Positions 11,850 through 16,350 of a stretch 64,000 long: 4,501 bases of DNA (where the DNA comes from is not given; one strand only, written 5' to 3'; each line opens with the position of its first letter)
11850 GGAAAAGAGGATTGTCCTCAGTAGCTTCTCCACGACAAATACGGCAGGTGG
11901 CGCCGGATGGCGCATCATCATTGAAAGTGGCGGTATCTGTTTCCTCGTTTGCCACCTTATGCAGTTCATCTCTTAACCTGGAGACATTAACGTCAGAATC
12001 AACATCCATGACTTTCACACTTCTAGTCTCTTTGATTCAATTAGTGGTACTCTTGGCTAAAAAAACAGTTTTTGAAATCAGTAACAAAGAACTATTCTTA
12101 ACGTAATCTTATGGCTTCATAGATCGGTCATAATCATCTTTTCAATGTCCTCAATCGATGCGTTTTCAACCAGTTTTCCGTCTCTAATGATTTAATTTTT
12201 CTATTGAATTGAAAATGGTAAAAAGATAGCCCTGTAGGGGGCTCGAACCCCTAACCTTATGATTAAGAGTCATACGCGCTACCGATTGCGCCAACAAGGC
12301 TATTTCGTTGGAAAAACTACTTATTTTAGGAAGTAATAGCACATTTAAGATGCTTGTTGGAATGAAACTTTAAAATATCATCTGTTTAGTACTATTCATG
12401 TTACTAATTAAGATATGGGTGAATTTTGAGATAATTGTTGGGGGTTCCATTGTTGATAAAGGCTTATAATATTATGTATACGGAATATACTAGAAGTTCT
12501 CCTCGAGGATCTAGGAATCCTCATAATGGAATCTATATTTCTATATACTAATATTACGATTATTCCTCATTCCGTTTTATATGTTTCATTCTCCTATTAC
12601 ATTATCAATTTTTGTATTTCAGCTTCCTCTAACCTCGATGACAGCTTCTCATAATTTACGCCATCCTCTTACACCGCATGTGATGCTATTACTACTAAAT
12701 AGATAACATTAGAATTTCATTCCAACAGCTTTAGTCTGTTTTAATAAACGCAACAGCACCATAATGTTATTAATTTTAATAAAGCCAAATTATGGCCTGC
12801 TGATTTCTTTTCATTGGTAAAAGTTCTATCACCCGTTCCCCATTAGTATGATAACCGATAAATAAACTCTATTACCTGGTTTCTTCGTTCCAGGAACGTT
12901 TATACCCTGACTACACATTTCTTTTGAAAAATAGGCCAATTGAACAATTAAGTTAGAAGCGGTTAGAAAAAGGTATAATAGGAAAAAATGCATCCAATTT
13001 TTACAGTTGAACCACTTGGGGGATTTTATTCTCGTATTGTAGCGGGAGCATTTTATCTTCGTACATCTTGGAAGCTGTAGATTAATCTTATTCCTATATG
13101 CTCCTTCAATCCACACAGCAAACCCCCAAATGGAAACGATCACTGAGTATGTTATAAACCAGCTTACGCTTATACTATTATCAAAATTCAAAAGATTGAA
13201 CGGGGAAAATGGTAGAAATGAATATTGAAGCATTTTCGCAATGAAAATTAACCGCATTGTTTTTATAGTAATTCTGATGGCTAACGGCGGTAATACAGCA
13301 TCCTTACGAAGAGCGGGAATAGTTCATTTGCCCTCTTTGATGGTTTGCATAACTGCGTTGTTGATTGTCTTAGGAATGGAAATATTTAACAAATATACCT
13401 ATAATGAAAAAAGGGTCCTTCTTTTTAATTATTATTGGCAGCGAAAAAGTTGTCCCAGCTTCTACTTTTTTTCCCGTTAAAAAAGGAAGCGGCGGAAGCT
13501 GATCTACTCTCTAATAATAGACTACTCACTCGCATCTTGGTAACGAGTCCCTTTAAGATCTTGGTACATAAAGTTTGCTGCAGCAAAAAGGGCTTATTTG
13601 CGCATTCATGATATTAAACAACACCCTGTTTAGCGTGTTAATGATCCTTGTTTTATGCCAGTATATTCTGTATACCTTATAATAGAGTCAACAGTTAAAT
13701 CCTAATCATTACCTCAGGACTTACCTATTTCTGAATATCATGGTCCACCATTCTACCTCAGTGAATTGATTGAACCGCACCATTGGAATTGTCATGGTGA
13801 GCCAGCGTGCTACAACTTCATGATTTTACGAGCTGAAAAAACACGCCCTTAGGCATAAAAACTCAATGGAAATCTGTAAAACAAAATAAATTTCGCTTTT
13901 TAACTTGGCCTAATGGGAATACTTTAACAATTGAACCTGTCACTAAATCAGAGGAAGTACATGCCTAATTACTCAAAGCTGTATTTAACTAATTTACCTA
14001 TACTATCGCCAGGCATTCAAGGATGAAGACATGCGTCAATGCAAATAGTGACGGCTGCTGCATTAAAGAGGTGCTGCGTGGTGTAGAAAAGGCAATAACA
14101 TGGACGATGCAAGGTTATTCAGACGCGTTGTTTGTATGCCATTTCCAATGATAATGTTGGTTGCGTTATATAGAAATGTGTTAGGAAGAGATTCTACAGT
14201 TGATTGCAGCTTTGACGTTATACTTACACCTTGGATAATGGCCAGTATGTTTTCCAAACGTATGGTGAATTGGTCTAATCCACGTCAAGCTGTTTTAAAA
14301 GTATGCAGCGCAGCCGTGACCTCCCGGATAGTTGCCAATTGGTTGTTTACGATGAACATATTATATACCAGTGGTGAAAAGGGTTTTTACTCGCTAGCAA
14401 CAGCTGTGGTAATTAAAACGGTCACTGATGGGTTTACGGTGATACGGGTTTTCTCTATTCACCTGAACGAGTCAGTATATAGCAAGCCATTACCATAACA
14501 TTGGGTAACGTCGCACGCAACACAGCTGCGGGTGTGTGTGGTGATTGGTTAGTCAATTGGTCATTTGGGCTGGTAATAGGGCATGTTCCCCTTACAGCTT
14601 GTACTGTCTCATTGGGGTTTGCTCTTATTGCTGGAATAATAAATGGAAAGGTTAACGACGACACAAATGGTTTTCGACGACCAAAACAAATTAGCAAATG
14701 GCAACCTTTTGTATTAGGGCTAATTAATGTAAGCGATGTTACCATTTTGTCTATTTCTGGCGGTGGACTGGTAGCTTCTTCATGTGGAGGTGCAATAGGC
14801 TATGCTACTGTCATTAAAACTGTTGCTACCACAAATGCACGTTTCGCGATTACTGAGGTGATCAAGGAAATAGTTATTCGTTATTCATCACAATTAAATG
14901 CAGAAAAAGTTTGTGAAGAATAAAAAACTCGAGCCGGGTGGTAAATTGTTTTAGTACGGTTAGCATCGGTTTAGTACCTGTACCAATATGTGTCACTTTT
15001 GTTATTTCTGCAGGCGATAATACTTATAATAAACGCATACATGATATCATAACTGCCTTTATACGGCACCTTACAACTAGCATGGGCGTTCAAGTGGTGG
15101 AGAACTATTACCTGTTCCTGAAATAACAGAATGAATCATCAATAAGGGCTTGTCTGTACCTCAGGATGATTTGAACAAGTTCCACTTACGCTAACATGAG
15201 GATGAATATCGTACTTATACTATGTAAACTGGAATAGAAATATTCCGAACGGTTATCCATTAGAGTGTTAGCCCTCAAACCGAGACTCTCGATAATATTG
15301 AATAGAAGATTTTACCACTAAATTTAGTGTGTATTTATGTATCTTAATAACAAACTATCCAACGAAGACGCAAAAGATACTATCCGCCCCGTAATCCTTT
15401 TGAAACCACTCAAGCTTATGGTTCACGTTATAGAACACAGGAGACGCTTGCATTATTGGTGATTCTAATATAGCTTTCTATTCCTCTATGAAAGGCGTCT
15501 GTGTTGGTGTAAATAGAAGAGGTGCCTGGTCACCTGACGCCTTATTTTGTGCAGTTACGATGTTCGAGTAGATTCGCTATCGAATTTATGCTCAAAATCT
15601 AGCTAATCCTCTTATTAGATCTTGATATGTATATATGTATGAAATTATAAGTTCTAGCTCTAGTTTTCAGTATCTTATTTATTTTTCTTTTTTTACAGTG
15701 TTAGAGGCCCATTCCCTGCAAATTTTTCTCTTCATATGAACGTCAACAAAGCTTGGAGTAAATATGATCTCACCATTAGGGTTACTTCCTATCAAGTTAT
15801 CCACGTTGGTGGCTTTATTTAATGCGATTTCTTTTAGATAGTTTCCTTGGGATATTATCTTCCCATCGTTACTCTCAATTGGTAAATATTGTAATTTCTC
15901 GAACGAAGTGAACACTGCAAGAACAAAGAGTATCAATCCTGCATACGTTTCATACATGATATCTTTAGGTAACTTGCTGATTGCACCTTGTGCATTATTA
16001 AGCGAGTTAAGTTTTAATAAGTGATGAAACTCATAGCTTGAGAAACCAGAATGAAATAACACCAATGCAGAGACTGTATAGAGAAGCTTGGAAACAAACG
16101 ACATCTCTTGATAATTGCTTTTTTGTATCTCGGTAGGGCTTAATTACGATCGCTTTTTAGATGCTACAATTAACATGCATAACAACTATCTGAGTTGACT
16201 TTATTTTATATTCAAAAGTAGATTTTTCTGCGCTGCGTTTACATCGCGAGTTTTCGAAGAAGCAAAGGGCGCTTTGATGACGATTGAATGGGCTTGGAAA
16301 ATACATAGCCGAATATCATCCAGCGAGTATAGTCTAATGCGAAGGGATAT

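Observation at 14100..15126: Probable decayed gene relic: three consecutive same-strand ORFs in three different frames inside a 2.2-kb ORF-poor interval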

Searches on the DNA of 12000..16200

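Call 83: search_rna_families(source=window, start=12000, end=16200, threshold=evalue, max_evalue=0.1)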
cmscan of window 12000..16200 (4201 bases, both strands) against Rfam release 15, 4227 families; matches with E-value up to 0.1: 1.
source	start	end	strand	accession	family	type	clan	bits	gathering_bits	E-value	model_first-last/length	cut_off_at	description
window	12228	12300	-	RF00005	tRNA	Gene; tRNA;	CL00001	67.8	29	8.5e-14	1-71/71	no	tRNA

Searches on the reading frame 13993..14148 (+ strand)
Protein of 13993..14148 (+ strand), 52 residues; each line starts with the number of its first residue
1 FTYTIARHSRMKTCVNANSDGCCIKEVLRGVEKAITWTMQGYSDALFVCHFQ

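Call 7: search_protein_families(library=pfam, max_evalue=10, proteins=[window:13993-14148:+])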
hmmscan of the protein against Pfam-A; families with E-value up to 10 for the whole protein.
seq(52 aa): 0 families

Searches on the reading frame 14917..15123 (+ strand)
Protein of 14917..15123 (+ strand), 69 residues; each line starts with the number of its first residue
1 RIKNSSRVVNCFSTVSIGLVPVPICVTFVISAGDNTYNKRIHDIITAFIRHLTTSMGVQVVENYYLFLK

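Call 7: search_protein_families(library=pfam, max_evalue=10, proteins=[window:14917-15123:+])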
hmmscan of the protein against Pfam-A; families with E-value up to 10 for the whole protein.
seq(69 aa): 1 family
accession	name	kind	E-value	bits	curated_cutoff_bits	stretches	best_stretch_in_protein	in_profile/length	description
PF06851.17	DUF1247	-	0.15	12.4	27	1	37-68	70-102/148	Protein of unknown function (DUF1247)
